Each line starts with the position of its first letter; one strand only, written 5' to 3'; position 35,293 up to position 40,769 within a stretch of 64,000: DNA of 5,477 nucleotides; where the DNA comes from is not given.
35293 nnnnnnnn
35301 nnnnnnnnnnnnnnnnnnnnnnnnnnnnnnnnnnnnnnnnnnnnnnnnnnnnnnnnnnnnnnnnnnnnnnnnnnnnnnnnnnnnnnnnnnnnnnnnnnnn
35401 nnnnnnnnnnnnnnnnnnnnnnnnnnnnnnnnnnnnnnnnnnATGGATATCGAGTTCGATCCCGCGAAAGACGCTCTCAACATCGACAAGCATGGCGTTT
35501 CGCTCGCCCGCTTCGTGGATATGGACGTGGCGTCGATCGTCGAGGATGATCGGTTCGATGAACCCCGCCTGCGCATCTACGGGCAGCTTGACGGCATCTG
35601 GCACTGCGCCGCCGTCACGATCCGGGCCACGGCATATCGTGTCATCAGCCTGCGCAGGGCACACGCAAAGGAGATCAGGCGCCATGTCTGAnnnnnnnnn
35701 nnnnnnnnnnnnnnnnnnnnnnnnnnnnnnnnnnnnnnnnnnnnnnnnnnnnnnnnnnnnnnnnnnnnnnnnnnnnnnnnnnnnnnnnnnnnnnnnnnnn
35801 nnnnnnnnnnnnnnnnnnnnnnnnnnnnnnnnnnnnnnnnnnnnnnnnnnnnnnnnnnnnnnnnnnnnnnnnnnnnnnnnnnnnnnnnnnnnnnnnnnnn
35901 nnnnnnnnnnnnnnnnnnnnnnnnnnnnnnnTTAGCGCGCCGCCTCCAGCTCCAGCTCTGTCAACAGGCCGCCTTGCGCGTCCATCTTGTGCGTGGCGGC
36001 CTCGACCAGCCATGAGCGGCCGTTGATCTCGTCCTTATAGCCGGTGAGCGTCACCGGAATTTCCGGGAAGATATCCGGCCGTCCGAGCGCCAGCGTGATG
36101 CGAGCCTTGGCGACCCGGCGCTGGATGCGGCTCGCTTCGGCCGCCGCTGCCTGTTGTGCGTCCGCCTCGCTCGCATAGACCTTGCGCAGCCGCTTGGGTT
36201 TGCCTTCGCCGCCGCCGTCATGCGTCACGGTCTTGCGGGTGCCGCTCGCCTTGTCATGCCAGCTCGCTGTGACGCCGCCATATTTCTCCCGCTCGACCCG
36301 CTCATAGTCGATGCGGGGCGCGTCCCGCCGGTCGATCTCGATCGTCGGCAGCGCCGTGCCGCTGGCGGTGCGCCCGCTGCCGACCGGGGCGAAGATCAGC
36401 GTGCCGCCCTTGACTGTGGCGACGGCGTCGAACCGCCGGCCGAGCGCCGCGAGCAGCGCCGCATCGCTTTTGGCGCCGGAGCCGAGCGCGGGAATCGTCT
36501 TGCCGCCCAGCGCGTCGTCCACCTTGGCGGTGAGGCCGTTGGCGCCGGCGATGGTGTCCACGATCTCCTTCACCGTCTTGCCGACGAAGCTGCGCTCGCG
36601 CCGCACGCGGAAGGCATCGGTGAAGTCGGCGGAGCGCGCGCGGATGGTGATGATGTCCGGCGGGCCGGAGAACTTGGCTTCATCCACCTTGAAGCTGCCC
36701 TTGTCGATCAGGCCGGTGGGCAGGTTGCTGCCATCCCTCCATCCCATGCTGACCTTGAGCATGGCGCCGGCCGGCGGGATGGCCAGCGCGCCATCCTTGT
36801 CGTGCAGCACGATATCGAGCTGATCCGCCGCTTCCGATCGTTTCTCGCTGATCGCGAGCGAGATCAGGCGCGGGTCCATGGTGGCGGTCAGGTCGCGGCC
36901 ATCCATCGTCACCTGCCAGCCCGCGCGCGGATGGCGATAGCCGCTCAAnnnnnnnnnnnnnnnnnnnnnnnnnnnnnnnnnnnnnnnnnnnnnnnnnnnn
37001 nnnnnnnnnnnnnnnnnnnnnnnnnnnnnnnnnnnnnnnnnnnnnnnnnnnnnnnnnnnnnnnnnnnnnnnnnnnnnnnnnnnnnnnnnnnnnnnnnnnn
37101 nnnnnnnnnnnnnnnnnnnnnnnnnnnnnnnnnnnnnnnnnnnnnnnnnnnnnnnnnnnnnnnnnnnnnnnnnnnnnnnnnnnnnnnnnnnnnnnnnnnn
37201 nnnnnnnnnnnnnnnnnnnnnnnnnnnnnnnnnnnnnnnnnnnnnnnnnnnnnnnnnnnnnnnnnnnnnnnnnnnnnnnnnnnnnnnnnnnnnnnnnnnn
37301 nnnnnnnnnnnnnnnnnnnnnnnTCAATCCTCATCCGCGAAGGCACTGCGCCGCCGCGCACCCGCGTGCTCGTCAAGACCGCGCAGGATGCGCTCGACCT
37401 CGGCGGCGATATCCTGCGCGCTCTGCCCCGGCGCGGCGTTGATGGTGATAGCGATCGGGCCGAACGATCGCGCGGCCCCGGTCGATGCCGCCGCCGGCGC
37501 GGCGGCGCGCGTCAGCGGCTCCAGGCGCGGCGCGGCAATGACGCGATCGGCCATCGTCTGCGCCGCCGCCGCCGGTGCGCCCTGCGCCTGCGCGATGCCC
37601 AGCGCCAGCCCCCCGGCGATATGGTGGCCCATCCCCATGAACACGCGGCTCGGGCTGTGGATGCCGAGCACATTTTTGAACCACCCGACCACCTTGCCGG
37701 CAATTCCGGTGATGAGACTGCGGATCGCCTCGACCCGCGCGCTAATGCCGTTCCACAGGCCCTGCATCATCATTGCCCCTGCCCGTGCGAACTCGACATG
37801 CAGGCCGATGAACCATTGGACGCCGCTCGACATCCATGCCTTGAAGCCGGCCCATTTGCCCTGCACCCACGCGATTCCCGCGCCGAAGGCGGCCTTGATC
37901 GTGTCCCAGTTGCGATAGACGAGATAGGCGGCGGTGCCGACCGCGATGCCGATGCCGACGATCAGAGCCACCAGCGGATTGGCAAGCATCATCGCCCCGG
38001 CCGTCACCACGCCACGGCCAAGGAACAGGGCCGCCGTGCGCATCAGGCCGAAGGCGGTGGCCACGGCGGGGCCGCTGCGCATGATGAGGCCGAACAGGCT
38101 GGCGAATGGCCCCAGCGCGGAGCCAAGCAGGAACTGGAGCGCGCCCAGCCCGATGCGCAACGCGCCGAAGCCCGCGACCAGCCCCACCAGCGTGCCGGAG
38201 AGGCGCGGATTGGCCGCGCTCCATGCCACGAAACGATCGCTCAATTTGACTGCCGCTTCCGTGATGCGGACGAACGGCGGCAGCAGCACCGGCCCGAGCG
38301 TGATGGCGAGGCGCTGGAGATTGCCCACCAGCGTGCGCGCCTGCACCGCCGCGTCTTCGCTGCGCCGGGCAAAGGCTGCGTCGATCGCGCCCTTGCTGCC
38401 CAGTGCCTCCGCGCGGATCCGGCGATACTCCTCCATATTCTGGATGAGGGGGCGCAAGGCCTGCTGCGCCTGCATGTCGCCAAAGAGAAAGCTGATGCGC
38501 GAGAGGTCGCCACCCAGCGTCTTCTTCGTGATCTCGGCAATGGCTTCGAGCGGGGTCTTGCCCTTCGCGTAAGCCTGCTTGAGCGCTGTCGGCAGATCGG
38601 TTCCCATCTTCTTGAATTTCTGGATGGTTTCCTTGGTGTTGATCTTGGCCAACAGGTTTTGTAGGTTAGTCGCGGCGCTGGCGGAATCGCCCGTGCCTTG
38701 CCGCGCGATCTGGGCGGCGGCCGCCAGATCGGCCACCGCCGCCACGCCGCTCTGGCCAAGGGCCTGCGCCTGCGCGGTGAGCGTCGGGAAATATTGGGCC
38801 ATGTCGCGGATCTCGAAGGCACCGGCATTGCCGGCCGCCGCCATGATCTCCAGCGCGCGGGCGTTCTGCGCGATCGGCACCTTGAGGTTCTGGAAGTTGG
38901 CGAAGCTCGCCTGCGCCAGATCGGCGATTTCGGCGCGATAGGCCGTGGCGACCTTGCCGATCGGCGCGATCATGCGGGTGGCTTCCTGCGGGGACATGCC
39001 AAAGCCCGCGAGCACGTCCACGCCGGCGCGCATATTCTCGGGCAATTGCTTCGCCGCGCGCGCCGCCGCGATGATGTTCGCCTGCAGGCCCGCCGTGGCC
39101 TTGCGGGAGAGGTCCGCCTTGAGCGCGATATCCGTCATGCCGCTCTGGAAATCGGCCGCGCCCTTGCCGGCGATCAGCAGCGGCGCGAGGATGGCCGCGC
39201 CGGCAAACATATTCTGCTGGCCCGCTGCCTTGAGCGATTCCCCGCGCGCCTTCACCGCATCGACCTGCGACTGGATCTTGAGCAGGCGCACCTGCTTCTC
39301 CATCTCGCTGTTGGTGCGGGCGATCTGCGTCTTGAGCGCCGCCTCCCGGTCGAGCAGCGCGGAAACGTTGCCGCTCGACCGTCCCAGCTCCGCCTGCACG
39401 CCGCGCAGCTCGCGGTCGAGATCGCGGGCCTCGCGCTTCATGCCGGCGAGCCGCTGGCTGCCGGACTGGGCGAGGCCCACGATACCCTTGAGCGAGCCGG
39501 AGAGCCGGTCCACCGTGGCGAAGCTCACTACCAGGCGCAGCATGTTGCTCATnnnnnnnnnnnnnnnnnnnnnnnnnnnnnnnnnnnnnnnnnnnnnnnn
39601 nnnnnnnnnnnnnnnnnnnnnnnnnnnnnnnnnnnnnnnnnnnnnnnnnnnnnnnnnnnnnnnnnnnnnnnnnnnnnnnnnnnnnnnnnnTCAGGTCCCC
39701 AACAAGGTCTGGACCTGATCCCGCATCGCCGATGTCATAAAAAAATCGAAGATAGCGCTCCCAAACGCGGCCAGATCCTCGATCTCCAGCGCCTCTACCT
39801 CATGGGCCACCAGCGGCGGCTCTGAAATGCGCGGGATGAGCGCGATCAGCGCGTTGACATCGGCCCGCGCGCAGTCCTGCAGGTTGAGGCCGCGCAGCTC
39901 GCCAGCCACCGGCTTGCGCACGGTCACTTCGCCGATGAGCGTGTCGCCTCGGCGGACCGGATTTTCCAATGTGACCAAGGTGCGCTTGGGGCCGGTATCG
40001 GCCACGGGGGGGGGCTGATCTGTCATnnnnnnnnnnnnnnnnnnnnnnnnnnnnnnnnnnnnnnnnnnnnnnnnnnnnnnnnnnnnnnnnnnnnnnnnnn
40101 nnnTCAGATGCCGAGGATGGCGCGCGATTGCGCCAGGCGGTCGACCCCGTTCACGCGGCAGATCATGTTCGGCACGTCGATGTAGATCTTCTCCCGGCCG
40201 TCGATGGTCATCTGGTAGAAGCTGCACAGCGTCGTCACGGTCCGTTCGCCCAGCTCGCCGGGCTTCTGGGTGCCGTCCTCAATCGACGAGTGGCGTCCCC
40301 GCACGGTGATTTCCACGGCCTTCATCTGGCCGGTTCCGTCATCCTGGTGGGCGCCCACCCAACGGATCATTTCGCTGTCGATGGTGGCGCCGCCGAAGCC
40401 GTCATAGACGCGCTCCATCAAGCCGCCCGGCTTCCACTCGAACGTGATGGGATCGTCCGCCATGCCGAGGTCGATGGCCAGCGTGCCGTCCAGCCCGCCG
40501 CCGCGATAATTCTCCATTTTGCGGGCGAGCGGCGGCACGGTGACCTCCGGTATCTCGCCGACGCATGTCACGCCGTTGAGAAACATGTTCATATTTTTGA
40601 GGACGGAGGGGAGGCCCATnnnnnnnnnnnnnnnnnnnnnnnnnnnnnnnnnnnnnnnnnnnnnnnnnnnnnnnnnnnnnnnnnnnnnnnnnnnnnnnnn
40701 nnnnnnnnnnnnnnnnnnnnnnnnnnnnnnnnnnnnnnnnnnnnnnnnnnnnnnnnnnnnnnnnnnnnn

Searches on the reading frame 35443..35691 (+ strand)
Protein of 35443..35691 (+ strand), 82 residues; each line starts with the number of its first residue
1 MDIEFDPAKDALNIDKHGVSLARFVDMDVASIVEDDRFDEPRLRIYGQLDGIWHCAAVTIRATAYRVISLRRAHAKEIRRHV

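Call 94: search_protein_families(library=pfam, proteins=[window:35443-35691:+], max_evalue=0.01)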
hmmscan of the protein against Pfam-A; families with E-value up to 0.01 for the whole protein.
window:35443-35691:+ (82 aa): 1 family
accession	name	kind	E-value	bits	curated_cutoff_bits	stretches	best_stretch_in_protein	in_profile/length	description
PF04365.19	BrnT_toxin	-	3.7e-14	53.2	34.5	1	5-77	1-77/77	Ribonuclease toxin, BrnT, of type II toxin-antitoxin system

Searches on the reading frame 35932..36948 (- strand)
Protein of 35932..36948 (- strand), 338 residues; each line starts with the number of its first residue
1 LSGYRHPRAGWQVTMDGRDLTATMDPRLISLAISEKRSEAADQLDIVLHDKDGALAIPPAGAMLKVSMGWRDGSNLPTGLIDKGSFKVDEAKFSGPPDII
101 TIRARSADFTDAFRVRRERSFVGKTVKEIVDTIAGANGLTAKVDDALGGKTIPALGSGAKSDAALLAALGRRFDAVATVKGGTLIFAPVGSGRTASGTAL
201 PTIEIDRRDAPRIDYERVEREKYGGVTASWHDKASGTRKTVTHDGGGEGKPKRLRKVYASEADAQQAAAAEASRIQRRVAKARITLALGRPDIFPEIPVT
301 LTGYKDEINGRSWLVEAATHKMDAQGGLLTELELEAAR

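Call 29: search_protein_families(library=pfam, proteins=[window:35932-36948:-], max_evalue=0.001)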
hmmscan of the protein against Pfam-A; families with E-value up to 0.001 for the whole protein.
window:35932-36948:- (338 aa): 1 family
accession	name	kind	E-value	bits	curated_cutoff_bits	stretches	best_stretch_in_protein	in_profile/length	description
PF05954.17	Phage_GPD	-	1.1e-09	38.4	30.1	1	64-323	31-302/305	Phage tail baseplate hub (GPD)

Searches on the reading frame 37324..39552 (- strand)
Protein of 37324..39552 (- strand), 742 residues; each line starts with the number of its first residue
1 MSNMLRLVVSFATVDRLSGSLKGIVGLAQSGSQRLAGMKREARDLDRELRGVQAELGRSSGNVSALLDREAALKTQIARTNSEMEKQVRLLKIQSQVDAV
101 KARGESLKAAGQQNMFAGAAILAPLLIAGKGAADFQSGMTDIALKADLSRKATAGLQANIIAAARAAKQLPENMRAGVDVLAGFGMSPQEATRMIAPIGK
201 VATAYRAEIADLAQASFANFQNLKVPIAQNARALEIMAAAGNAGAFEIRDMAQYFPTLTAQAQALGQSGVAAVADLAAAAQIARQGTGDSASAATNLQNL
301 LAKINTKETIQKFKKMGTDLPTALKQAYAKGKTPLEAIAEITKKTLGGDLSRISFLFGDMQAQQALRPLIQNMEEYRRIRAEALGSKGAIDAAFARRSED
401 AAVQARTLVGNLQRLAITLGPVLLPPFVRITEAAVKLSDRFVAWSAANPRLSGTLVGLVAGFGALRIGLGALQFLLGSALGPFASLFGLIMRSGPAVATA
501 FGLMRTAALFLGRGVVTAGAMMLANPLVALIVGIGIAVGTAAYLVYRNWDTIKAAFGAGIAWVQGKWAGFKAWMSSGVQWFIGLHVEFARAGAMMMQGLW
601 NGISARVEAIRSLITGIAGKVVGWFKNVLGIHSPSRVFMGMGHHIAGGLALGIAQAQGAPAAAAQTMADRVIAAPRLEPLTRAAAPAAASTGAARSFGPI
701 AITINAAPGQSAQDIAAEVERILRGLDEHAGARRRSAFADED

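Call 29: search_protein_families(library=pfam, proteins=[window:37324-39552:-], max_evalue=0.001)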
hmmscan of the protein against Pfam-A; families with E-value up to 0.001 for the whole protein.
window:37324-39552:- (742 aa): 1 family
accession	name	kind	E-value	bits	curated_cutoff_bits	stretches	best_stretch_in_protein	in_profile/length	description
PF10145.14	PhageMin_Tail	-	6.2e-17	62.6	33.2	1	175-346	19-185/201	Phage-related minor tail protein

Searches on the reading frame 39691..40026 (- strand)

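Call 33: search_protein_families(library=pfam, proteins=[window:39691-40026:-], max_evalue=0.01)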
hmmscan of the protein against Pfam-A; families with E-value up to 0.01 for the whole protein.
window:39691-40026:- (111 aa): 1 family
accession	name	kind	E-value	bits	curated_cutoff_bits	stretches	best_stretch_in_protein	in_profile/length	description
PF10109.15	Phage_TAC_7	-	9.2e-11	42.1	25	1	18-96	2-78/79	Phage tail assembly chaperone proteins, E, or 41 or 14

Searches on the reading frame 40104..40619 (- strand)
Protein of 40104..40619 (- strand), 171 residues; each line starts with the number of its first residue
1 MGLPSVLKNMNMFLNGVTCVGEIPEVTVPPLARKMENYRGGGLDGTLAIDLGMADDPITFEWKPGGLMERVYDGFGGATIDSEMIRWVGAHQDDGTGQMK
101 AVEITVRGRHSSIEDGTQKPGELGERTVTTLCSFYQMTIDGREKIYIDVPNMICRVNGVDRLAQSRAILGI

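Call 33: search_protein_families(library=pfam, proteins=[window:40104-40619:-], max_evalue=0.01)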
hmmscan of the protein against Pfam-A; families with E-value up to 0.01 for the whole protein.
window:40104-40619:- (171 aa): 1 family
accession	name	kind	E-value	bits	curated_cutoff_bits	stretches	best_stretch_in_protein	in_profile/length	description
PF04985.20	Phage_tube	-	8.7e-48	162.7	22.4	1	4-170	1-165/165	Phage tail tube protein FII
